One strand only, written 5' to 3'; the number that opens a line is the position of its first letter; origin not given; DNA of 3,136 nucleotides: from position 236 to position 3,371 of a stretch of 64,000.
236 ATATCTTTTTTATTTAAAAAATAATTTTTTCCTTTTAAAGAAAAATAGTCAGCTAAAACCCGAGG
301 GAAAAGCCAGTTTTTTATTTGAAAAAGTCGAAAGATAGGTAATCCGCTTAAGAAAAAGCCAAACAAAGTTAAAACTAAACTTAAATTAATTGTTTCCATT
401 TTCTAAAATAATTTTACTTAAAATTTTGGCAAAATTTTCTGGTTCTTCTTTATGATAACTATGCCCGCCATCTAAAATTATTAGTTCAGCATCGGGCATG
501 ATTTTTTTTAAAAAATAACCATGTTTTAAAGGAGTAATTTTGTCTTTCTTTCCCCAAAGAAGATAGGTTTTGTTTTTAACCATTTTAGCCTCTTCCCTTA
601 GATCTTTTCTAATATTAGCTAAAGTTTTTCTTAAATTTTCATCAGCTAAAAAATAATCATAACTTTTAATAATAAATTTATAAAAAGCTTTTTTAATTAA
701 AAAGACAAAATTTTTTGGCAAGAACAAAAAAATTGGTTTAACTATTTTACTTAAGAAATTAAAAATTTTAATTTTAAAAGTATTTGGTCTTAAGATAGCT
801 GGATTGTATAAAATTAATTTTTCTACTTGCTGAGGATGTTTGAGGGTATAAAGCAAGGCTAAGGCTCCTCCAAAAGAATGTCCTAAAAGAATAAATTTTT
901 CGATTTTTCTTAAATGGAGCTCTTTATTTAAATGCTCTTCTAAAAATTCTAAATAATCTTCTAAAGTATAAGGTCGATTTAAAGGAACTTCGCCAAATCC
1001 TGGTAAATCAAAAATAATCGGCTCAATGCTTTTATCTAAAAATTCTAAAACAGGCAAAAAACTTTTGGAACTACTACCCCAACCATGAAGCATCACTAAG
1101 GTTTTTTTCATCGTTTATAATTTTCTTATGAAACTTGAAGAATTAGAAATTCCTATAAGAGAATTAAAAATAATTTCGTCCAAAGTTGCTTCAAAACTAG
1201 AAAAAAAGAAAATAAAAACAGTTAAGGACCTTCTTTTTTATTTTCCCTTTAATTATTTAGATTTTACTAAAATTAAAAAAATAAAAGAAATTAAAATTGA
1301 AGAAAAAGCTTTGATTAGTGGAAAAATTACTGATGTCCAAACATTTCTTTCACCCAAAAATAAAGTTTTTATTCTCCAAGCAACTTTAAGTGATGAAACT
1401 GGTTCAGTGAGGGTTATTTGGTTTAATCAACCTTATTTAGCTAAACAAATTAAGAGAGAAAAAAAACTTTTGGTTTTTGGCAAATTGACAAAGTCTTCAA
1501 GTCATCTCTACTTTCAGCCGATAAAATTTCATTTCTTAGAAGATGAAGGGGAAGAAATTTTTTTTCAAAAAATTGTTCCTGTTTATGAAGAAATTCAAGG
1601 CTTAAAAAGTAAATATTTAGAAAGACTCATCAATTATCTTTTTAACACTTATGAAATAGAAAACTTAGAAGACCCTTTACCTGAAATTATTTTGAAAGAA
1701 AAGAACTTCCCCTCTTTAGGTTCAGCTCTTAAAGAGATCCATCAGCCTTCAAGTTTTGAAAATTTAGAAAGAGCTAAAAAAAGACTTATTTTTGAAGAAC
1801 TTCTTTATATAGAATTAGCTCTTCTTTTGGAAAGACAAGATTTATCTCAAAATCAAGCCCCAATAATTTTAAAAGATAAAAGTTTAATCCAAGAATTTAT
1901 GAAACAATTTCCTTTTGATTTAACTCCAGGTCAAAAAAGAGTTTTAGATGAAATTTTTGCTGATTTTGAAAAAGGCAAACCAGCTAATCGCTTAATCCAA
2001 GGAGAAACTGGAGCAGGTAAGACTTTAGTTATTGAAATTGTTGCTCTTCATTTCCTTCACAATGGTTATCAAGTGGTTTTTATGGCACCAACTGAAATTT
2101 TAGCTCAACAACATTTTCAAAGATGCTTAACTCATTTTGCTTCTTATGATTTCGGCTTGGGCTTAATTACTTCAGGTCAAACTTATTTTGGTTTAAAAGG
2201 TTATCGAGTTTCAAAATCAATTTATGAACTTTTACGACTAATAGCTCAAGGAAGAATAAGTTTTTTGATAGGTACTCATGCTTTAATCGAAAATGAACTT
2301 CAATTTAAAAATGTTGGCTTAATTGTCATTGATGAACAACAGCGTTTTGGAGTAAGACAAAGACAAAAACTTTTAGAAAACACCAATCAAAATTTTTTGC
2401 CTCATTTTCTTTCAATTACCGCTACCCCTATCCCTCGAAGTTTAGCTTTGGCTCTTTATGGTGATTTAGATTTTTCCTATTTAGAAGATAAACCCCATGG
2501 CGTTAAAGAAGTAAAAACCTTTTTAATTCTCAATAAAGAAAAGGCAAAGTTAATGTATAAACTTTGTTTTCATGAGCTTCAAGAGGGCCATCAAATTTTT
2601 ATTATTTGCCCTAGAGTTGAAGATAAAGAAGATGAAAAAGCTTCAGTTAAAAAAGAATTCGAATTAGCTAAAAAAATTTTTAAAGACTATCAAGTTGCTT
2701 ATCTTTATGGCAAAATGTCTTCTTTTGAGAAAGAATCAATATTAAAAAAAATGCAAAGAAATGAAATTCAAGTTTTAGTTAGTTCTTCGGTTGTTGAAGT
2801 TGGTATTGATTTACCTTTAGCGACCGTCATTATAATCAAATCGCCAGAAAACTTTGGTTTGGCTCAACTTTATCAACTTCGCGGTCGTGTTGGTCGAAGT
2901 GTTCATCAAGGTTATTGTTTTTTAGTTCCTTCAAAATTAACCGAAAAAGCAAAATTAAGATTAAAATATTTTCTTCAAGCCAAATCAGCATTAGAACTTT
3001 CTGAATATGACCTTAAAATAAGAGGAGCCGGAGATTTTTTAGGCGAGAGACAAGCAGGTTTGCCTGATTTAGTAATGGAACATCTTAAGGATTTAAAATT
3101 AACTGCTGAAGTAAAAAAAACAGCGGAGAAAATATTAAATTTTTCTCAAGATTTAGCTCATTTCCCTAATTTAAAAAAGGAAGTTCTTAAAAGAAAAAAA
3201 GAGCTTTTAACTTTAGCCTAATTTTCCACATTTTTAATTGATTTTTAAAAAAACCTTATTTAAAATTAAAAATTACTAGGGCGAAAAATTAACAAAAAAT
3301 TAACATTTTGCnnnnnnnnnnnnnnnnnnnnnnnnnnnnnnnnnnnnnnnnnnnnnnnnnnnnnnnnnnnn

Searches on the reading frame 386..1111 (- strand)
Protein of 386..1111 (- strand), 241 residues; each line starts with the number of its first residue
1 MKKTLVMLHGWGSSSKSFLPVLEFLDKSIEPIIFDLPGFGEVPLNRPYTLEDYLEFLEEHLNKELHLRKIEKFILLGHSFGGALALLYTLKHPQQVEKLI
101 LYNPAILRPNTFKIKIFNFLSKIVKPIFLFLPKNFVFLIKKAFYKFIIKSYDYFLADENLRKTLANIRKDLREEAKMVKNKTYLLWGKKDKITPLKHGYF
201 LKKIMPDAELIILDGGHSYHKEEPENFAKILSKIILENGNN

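Call 61: search_protein_families(library=pfam, proteins=[window:386-1111:-], max_evalue=0.0001)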
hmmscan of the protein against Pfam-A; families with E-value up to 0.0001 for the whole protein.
window:386-1111:- (241 aa): 7 families
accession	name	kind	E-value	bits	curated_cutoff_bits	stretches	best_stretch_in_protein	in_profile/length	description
PF00561.26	Abhydrolase_1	-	1.2e-24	87.8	25.8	2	4-107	2-103/245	alpha/beta hydrolase fold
PF12697.13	Abhydrolase_6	-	1e-20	75.8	26.3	1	5-229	1-216/217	Alpha/beta hydrolase family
PF12146.15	Hydrolase_4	-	1.1e-17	64.6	27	1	2-125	4-131/239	Serine aminopeptidase, S33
PF10230.15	LIDHydrolase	-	2.3e-06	28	27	1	45-210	56-250/262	Lipid-droplet associated hydrolase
PF02230.22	Abhydrolase_2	-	4.3e-06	27.2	23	0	53-116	90-150/217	Phospholipase/Carboxylesterase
PF07819.20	PGAP1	-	2.2e-05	24.7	24.3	1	49-123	64-147/233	PGAP1-like alpha/beta domain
PF06342.18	DUF1057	-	3.7e-05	23.4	21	1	4-135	37-164/297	Alpha/beta hydrolase of unknown function (DUF1057)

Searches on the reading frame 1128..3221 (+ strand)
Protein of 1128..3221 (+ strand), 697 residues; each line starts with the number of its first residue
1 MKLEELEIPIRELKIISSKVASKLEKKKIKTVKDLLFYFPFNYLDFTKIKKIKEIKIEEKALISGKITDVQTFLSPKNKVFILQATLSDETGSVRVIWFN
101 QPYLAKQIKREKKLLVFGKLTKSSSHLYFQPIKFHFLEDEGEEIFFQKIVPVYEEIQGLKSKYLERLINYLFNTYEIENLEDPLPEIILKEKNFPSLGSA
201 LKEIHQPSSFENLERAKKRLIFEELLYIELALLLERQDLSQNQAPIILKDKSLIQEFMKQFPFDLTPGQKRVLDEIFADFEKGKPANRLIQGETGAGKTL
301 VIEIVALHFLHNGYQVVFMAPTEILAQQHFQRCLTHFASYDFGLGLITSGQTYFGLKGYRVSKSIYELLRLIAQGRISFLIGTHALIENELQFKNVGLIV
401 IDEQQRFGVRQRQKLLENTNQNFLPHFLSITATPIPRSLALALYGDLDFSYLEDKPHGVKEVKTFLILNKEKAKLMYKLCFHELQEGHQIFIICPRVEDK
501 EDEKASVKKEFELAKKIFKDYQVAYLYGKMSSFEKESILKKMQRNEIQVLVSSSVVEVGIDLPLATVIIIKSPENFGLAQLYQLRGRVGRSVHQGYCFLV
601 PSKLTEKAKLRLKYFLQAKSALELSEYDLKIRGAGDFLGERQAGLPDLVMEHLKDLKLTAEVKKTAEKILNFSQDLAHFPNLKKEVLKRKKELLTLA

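Call 61: search_protein_families(library=pfam, proteins=[window:1128-3221:+], max_evalue=0.0001)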
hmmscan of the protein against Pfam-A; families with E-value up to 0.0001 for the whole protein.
window:1128-3221:+ (697 aa): 7 families
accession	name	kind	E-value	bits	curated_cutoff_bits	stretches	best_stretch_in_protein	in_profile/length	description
PF00270.35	DEAD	-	3.3e-22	79.4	26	1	266-438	1-163/167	DEAD/DEAH box helicase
PF17191.10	RecG_wedge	-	2.2e-21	76.6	23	1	13-168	5-155/162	RecG wedge domain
PF00271.37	Helicase_C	-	1.7e-19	70.5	23.5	1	472-591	2-109/110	Helicase conserved C-terminal domain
PF04851.21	ResIII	-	1.7e-11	44.7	22.5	1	264-434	3-162/164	Type III restriction enzyme, res subunit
PF01336.31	tRNA_anti-codon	-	2.5e-07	31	27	1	63-123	3-60/75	OB-fold nucleic acid binding domain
PF13604.12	AAA_30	-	2.6e-07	31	27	1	265-421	2-114/191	AAA domain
PF16203.11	ERCC3_RAD25_C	-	2.8e-06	27.3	27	1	516-591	75-151/248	ERCC3/RAD25/XPB C-terminal helicase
